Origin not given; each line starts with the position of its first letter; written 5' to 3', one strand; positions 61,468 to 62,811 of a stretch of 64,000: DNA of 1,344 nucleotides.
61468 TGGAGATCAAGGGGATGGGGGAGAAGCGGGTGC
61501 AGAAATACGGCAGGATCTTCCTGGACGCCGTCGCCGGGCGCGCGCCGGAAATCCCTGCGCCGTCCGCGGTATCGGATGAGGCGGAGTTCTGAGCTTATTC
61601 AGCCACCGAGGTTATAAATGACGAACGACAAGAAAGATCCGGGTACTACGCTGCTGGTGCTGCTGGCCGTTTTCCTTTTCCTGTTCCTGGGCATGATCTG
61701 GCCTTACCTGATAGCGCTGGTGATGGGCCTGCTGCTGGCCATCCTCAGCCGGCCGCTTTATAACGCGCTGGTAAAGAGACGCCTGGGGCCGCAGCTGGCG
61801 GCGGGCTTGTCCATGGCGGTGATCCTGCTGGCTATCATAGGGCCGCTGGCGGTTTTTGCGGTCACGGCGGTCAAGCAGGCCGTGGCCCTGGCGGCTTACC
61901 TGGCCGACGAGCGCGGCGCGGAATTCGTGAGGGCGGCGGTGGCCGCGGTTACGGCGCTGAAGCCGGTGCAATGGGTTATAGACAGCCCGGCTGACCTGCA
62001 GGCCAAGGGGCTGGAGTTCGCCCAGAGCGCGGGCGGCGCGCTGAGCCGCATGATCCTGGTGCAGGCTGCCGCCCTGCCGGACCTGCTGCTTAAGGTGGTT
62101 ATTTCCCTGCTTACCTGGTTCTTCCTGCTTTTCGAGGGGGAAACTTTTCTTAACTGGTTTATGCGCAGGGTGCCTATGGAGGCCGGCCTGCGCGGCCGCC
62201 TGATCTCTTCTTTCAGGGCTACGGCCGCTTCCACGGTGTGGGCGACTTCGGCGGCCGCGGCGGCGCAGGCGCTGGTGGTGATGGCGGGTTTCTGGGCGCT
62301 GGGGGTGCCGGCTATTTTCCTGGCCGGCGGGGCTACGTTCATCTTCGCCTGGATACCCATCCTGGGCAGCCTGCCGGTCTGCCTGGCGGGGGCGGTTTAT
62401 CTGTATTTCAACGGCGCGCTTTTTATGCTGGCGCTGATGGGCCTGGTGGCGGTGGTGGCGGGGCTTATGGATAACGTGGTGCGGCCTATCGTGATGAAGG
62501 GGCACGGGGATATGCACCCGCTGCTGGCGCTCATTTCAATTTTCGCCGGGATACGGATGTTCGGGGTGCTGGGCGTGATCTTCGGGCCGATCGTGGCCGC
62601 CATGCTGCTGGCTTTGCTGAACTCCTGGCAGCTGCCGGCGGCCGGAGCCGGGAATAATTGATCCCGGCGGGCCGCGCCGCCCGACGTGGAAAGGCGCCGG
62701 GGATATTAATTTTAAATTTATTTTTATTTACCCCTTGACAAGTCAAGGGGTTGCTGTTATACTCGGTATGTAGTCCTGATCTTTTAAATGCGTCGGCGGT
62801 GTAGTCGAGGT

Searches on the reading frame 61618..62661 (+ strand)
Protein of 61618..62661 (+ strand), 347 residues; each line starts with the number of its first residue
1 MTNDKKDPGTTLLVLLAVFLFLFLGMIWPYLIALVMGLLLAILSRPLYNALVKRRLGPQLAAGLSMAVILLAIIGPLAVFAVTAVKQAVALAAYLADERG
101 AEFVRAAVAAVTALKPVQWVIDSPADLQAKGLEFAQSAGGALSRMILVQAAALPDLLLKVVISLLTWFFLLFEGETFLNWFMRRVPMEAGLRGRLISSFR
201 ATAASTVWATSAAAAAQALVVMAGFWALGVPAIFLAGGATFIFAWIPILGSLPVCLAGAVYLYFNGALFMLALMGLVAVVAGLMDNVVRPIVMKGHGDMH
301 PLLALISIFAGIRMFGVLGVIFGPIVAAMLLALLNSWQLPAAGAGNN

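Call 91: search_protein_families(library=pfam, proteins=[window:61618-62661:+], max_evalue=0.0001)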
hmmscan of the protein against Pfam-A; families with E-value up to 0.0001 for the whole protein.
window:61618-62661:+ (347 aa): 1 family
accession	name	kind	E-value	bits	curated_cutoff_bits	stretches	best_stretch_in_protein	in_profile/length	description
PF01594.21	AI-2E_transport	-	5.6e-37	128.1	34.3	1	13-337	4-326/327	AI-2E family transporter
